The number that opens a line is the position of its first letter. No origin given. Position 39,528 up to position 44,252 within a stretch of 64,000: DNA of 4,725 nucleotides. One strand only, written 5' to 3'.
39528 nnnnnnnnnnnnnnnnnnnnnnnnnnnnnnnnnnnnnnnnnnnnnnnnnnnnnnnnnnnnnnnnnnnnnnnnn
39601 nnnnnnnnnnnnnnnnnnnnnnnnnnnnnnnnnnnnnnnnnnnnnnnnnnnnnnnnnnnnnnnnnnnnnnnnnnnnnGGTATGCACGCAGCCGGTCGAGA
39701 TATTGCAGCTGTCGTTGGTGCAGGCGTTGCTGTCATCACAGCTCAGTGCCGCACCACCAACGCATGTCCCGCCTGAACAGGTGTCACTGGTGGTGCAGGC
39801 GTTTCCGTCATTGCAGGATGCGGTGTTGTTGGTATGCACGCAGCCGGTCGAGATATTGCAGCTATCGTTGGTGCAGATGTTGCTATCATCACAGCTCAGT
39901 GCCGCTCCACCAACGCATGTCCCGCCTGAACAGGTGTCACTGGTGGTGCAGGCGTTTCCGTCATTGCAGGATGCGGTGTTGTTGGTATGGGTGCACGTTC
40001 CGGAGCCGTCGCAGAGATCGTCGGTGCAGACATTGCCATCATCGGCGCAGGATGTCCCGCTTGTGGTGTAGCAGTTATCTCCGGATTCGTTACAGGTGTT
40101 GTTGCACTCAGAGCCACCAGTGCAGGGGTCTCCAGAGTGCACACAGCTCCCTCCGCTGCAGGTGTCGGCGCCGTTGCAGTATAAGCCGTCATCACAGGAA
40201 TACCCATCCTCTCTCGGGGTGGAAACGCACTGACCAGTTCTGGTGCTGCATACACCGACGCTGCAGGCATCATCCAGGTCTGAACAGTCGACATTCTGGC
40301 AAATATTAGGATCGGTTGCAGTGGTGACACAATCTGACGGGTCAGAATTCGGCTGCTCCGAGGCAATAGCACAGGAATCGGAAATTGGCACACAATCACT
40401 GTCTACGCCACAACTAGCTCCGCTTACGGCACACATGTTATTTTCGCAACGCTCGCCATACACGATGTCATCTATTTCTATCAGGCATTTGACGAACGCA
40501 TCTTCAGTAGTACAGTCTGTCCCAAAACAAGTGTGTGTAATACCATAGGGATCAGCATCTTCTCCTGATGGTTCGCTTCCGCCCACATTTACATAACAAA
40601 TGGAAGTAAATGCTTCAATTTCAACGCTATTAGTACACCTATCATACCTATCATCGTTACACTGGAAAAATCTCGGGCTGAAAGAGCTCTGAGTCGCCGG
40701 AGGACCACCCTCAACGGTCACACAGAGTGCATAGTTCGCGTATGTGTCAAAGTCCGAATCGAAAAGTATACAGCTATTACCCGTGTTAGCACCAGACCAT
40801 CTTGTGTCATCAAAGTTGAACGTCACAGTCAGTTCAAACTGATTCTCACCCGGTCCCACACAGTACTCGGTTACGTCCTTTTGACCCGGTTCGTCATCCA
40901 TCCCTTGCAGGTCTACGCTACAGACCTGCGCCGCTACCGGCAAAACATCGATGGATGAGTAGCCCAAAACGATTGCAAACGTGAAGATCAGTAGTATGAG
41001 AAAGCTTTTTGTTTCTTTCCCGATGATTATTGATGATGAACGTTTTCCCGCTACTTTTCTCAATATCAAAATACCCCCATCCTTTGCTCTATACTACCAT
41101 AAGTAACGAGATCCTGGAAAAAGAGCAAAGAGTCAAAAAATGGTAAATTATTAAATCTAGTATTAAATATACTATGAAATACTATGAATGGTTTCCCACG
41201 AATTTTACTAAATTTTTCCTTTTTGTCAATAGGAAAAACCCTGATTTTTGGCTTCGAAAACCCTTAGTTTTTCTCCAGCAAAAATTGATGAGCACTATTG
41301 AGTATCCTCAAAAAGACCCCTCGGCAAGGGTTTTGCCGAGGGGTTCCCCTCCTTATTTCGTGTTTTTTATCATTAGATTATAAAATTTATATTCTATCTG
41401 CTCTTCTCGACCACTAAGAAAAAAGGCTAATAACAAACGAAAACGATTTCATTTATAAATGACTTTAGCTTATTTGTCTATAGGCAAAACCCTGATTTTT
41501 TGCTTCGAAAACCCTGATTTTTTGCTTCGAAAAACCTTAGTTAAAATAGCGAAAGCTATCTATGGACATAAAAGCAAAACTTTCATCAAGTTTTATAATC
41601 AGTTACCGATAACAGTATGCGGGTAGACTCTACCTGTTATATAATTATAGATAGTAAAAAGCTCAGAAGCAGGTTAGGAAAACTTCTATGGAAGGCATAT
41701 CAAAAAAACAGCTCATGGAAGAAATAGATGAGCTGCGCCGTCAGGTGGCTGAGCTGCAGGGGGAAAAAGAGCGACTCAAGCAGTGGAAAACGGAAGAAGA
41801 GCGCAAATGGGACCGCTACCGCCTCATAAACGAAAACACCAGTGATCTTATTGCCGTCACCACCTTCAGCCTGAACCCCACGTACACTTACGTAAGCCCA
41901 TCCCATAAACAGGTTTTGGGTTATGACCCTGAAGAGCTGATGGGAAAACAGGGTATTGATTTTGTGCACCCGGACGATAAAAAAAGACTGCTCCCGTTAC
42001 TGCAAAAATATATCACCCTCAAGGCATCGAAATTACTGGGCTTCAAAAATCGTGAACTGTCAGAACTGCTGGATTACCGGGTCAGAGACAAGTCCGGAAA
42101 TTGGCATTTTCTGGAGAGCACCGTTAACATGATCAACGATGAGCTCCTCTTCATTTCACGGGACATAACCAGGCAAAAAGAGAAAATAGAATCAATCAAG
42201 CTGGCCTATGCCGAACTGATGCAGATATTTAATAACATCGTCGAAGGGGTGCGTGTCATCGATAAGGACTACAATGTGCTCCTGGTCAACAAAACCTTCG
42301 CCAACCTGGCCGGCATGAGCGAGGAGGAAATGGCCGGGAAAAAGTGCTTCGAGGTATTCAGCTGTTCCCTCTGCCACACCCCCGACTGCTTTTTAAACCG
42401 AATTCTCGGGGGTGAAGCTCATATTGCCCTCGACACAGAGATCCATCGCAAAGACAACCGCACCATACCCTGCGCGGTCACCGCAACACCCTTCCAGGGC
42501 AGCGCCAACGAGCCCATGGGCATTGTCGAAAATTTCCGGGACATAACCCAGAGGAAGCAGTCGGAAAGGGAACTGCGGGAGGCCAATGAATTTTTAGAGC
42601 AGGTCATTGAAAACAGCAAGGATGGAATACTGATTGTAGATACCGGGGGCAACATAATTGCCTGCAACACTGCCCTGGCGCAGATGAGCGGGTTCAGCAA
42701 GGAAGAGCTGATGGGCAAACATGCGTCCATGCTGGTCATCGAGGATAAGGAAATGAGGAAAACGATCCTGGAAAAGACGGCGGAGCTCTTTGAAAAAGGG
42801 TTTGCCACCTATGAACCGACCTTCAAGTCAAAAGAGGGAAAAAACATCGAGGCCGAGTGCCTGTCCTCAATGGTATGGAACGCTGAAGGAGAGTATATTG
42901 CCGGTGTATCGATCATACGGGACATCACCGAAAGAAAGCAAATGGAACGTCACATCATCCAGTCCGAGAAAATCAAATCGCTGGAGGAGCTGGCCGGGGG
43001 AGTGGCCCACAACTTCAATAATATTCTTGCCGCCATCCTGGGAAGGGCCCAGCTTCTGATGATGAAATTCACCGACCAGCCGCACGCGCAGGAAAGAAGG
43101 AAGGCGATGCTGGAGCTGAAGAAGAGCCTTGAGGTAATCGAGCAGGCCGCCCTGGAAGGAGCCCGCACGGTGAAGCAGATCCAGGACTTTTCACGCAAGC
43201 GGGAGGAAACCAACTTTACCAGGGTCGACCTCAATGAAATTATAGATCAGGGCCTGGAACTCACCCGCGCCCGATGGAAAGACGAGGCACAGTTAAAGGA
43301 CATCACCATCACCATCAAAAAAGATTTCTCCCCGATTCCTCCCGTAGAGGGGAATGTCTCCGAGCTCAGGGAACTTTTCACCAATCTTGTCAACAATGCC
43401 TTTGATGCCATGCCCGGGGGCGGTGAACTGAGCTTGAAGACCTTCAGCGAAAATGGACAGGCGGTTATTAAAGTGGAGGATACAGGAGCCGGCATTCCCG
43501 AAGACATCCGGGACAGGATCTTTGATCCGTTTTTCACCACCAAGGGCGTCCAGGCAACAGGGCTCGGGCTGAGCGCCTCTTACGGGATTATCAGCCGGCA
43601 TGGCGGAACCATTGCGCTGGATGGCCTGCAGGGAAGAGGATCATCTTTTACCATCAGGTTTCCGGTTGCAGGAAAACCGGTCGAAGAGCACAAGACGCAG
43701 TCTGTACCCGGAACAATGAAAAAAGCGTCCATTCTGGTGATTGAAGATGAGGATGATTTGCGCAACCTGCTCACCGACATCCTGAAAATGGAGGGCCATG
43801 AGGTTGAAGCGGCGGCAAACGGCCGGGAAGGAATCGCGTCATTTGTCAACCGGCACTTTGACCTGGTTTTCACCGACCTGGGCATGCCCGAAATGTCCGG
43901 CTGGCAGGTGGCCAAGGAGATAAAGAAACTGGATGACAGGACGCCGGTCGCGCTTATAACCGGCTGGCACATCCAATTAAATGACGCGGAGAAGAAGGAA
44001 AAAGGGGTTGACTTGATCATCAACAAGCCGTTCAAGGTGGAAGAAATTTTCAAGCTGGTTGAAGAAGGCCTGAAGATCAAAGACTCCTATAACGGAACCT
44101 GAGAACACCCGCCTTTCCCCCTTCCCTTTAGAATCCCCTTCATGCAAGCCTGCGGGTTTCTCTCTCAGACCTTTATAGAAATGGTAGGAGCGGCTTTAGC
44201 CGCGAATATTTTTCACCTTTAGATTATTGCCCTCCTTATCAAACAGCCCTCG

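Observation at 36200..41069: Giant secreted Cys-rich protein with 11 near-identical 150-bp tandem repeats and a dockerin-like tail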

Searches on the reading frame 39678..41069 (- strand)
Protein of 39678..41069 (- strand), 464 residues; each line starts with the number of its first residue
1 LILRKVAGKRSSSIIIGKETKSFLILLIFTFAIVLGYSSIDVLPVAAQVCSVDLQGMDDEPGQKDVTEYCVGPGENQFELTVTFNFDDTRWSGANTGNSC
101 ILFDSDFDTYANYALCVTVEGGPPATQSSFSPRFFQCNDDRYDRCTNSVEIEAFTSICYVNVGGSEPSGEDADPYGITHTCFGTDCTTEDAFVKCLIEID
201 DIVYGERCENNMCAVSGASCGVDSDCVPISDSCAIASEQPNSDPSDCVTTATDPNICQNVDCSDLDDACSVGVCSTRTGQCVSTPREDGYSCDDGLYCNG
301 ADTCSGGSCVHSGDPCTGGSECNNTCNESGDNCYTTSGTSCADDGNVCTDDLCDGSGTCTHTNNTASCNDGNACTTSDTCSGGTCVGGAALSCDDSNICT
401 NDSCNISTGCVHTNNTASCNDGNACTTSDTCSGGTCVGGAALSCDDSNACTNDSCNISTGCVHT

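Call 11: search_protein_families(library=pfam, proteins=[window:39678-41069:-], max_evalue=1)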
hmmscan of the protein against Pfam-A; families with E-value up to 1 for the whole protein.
seq(464 aa): 1 family
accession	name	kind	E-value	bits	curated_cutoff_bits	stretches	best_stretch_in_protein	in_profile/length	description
PF00526.23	Dicty_CTDC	-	1.7e-14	53.8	27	3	443-464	1-22/24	Dictyostelium (slime mold) repeat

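Call 12: search_protein_families(library=ncbifam, proteins=[window:39678-41069:-], max_evalue=1)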
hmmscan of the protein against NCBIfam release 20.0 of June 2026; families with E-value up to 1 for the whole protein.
seq(464 aa): 0 families

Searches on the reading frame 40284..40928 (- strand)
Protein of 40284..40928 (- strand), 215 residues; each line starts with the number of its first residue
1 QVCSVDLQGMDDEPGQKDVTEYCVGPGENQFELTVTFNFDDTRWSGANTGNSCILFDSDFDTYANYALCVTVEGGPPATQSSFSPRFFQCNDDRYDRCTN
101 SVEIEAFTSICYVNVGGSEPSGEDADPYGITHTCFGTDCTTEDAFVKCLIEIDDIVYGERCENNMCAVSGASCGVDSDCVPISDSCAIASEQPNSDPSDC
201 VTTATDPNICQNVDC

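Call 30: search_protein_families(library=pfam, proteins=[window:40284-40928:-], max_evalue=10)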
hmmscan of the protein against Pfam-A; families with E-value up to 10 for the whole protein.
seq(215 aa): 0 families

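Call 71: find_homologous_proteins(query=window:40326-40928:-)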
Query seq(201 aa) (201 aa): 28 proteins with E <= 0.001 among 61 candidates.
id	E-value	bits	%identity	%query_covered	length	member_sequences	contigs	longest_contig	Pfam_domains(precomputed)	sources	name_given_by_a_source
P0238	1.8e-107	376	83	100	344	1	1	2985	-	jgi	jgi:hypothetical protein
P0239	7.4e-81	289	67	100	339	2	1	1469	-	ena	-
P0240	1.8e-49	187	48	100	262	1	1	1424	-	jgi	-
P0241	7.4e-33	132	60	50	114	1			-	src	-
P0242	1.5e-27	115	38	100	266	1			PF00526.24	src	-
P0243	1.3e-25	109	41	99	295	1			PF00200.29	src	-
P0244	1.3e-24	105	38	100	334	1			PF00526.24,PF00200.29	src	-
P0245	4.9e-24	104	49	49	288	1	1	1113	-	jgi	jgi:hypothetical protein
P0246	1.3e-23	102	38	100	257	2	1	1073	-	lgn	-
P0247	9.2e-23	99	38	98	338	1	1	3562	-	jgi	jgi:hypothetical protein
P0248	3.7e-22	97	37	98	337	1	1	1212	-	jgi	-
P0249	5.9e-22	97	38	99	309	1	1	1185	-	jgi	jgi:hypothetical protein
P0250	5.6e-20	90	36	100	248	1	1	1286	-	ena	-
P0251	6.9e-19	87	36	98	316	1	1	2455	-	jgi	-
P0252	8.6e-19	86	35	98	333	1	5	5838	-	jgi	jgi:hypothetical protein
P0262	3.6e-10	58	33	98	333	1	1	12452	-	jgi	jgi:hypothetical protein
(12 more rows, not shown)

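Call 73: search_solved_structures(query=A3, max_evalue=10, show_alignments=2)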
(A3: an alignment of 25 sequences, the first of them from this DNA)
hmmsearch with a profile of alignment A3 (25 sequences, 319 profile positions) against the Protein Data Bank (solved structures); distinct sequences matched with E-value up to 10: 0.

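Call 74: search_protein_families(library=ncbifam, proteins=[P0262, P0239], max_evalue=0.1)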
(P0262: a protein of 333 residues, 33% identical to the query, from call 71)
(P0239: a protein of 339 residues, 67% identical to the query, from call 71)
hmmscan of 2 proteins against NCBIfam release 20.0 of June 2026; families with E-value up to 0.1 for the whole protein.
P0262 (333 aa): 1 family
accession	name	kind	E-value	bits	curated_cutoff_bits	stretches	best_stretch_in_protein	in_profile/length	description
NF000031.1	MFS_efflux_LmrA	exception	0.051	12.2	850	1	262-320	396-453/484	lincomycin efflux MFS transporter Lmr(A)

P0239 (339 aa): 2 families
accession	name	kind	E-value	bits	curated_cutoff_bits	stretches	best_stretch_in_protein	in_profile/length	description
TIGR04174.1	IPTL_CTERM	subfamily_domain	2.3e-06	27.8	20.5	1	304-331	1-27/27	IPTL-CTERM sorting domain-containing protein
NF038119.1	PEP_CTERM_MHFG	equivalog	0.037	14.3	100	1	219-332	148-259/260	MHFG family PEP-CTERM protein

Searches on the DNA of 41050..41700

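Call 85: search_rna_families(source=window, start=41050, end=41700, threshold=evalue, max_evalue=1)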
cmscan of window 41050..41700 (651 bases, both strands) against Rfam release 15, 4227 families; matches with E-value up to 1: 2.
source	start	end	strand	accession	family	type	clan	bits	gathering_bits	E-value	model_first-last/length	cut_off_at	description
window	41309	41433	-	RF00514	His_leader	Cis-reg; leader;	-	25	49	0.076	1-126/126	no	Histidine operon leader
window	41315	41345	+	RF00514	His_leader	Cis-reg; leader;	-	19.6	49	0.95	90-120/126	no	Histidine operon leader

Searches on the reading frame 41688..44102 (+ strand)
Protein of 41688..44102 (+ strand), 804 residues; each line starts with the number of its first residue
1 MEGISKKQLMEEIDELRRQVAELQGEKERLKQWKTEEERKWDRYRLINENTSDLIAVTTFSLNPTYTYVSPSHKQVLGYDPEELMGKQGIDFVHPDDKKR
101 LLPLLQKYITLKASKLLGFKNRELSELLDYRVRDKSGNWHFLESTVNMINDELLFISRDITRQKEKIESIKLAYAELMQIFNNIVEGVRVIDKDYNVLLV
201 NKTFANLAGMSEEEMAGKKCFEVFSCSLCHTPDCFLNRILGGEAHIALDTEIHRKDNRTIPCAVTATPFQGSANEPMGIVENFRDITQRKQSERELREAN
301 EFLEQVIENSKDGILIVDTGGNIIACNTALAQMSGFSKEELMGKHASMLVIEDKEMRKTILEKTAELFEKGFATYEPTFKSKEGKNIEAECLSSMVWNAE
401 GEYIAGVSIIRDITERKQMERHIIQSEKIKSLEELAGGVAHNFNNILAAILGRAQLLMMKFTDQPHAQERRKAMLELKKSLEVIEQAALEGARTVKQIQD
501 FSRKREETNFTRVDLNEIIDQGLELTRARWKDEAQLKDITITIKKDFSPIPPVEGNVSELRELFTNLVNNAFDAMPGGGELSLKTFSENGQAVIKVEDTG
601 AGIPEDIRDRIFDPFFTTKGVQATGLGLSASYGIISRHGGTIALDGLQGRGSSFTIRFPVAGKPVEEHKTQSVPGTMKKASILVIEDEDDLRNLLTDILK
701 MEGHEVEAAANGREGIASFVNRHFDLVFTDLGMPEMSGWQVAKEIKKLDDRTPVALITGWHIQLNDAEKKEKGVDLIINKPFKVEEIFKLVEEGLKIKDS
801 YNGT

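Call 14: search_protein_families(library=pfam, proteins=[window:41688-44102:+], max_evalue=0.001)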
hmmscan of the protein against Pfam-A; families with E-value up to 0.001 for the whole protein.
window:41688-44102:+ (804 aa): 11 families
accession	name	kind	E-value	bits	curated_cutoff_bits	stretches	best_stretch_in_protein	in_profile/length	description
PF13426.13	PAS_9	-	1.8e-37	128.2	27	3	312-415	2-103/103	PAS domain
PF00989.32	PAS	-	2.4e-35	121.4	22.6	2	301-413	1-113/113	PAS fold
PF08448.16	PAS_4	-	1.5e-33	115.7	23.1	2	181-291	1-110/110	PAS fold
PF00072.30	Response_reg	-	6.8e-23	81.4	30.2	1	682-791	1-110/111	Response regulator receiver domain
PF02518.31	HATPase_c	-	1.9e-22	80.2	26.4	1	557-661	3-110/111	Histidine kinase-, DNA gyrase B-, and HSP90-like ATPase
PF13188.13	PAS_8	-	2e-20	72.3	21.8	2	301-343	1-44/65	PAS domain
PF08447.18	PAS_3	-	2.2e-19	69.9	25.6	1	67-152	2-78/89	PAS fold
PF12860.13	PAS_7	-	7.5e-10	39.4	27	1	181-293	1-114/115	PAS fold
PF00512.31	HisKA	-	8.4e-06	26.2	26.9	1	432-506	2-65/66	His Kinase A (phospho-acceptor) domain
PF24820.1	Diguanyl_cycl_sensor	-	2.6e-05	24.6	28.1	0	307-351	2-46/109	Diguanylate cyclase-like sensor domain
PF14598.12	PAS_11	-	0.00053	20.4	25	0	70-120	18-58/109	PAS domain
